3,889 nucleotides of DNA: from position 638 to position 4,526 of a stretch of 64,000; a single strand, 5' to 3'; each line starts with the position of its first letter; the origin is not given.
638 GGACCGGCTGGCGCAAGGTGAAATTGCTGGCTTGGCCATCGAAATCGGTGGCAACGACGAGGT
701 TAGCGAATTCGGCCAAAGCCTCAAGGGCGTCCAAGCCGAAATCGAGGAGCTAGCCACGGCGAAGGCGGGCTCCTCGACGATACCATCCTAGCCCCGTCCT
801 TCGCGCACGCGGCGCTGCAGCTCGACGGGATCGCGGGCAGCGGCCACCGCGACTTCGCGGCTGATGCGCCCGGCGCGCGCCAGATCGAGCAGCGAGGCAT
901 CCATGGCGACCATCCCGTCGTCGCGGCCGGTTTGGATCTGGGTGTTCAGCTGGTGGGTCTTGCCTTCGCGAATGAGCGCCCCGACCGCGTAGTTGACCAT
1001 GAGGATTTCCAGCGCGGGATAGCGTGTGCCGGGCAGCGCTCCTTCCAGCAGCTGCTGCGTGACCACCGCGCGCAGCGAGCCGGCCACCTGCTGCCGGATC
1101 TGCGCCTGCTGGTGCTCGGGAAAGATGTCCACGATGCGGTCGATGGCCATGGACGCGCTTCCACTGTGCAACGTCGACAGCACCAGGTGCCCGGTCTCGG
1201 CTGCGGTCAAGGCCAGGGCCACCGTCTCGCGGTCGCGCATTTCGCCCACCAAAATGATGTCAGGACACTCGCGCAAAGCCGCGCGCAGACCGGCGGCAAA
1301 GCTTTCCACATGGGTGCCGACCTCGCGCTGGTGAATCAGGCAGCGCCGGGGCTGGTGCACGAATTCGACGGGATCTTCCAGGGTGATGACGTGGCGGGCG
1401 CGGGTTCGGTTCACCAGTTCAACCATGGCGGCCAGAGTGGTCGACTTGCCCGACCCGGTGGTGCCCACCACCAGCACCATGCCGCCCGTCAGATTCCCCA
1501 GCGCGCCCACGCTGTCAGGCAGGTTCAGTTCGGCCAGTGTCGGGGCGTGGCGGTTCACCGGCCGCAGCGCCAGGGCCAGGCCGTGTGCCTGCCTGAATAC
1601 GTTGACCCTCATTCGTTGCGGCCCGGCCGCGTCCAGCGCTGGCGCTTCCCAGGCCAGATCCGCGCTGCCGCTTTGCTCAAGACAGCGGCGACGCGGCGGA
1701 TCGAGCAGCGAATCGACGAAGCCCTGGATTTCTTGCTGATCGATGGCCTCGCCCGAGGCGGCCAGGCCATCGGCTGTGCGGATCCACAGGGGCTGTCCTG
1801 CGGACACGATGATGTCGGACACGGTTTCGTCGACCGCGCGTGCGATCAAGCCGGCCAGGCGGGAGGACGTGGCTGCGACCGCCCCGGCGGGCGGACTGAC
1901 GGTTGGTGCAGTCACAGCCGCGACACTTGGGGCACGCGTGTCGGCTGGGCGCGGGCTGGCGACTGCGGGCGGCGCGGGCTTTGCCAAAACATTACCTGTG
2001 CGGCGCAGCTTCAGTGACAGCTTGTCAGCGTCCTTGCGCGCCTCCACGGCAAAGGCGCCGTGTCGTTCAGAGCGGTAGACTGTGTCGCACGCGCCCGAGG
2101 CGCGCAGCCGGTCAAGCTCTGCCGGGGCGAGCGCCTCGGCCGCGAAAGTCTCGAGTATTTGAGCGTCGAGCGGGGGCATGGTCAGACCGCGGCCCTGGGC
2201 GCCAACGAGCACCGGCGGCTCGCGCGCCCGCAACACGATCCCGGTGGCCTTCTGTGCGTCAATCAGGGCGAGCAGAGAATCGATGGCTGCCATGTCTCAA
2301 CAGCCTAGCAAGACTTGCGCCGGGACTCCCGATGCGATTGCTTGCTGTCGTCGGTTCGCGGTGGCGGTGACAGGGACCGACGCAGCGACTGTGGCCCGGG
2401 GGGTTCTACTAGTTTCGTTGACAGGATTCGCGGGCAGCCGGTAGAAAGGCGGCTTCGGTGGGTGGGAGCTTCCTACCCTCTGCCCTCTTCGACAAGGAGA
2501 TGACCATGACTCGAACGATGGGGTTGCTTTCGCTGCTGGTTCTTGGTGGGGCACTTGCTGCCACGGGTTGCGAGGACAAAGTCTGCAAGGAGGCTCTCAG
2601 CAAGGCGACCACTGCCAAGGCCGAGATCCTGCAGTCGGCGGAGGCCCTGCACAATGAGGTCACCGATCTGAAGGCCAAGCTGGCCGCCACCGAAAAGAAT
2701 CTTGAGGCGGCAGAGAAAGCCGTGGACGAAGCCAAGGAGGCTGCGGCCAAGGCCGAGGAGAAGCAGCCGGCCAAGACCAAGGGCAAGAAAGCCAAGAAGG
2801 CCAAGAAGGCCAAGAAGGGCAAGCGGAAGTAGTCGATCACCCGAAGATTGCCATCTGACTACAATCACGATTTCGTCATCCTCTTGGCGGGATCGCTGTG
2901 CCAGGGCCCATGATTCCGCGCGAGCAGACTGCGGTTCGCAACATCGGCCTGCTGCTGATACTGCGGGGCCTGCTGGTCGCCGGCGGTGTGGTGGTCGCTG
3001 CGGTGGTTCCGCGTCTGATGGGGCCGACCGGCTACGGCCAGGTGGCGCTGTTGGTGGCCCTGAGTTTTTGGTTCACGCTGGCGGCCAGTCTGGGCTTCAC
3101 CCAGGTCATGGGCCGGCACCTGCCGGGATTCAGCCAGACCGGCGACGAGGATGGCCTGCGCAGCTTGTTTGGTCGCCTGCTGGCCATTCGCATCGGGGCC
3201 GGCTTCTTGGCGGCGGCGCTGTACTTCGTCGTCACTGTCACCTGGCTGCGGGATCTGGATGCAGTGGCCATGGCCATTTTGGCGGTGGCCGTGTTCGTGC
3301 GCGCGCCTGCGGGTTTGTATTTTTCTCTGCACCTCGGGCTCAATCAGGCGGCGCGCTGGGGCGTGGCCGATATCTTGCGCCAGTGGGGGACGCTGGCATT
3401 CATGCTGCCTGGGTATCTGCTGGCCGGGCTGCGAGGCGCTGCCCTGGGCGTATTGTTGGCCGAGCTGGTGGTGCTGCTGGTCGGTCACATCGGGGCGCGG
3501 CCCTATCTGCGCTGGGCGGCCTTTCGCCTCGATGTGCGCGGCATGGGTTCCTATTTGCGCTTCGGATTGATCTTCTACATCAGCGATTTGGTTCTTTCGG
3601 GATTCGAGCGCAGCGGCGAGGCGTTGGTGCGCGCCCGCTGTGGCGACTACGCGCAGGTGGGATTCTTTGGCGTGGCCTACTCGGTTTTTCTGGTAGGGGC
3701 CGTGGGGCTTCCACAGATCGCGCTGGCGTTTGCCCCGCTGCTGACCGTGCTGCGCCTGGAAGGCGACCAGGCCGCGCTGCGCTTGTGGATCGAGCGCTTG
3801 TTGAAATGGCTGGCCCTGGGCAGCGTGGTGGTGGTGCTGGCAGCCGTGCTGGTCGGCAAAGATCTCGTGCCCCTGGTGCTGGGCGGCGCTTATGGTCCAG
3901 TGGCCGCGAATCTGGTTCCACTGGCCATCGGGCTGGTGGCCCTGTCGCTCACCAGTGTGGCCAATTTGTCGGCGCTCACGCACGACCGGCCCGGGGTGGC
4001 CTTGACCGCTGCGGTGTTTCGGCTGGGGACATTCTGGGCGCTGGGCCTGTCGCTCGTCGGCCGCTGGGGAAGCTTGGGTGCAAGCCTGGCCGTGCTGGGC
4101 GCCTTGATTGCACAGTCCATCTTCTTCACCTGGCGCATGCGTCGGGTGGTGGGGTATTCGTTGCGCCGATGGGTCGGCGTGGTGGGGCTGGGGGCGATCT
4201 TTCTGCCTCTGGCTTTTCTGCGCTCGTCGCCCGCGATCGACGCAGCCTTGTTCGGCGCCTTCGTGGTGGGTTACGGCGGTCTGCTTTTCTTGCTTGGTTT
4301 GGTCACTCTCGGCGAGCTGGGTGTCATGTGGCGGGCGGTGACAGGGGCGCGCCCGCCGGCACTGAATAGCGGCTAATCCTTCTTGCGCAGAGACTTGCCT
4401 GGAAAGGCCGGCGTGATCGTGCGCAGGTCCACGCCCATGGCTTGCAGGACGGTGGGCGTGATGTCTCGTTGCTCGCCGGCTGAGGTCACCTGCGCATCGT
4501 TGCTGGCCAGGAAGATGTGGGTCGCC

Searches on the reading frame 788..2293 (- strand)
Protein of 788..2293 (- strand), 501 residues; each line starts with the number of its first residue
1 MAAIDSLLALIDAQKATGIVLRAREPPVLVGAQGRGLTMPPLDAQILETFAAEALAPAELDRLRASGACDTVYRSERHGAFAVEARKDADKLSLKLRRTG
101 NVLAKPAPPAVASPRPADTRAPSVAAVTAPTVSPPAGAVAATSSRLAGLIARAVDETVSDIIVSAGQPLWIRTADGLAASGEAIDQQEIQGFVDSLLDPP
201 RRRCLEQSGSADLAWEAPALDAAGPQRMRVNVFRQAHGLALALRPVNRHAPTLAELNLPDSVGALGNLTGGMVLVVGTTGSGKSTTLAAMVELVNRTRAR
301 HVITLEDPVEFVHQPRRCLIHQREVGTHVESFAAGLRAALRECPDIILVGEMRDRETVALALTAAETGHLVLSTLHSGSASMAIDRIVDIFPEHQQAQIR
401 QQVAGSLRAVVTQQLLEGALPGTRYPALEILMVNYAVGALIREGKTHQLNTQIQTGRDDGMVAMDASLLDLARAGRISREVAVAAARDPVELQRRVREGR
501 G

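Call 79: search_protein_families(library=pfam, proteins=[window:788-2293:-], max_evalue=0.00001)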
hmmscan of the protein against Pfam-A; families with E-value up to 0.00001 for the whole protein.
window:788-2293:- (501 aa): 1 family
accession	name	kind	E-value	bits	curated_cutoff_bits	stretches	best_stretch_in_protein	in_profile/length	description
PF00437.27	T2SSE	-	8.7e-41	140.2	24.9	1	267-425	139-287/370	Type II/IV secretion system protein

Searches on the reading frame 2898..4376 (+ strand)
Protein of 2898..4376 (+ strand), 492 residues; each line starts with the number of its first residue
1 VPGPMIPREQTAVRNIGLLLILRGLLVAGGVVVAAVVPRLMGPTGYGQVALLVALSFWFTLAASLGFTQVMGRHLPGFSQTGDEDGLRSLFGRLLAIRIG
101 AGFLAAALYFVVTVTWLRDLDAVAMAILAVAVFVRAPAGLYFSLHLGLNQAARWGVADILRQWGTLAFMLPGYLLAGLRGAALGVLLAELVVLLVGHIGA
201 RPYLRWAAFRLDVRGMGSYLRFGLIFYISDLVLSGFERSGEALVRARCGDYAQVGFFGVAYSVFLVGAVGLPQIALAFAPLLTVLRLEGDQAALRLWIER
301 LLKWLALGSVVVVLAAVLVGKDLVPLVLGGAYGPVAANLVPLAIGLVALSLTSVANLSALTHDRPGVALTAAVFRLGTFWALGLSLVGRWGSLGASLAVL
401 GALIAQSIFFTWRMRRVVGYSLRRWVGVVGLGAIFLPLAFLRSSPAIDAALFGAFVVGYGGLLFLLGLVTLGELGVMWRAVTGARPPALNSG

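Call 79: search_protein_families(library=pfam, proteins=[window:2898-4376:+], max_evalue=0.00001)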
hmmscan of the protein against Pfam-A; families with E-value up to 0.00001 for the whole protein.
window:2898-4376:+ (492 aa): 1 family
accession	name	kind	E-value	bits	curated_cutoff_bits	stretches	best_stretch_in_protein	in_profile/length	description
PF13440.11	Polysacc_synt_3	-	2.1e-06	27.7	23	1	36-334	1-290/293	Polysaccharide biosynthesis protein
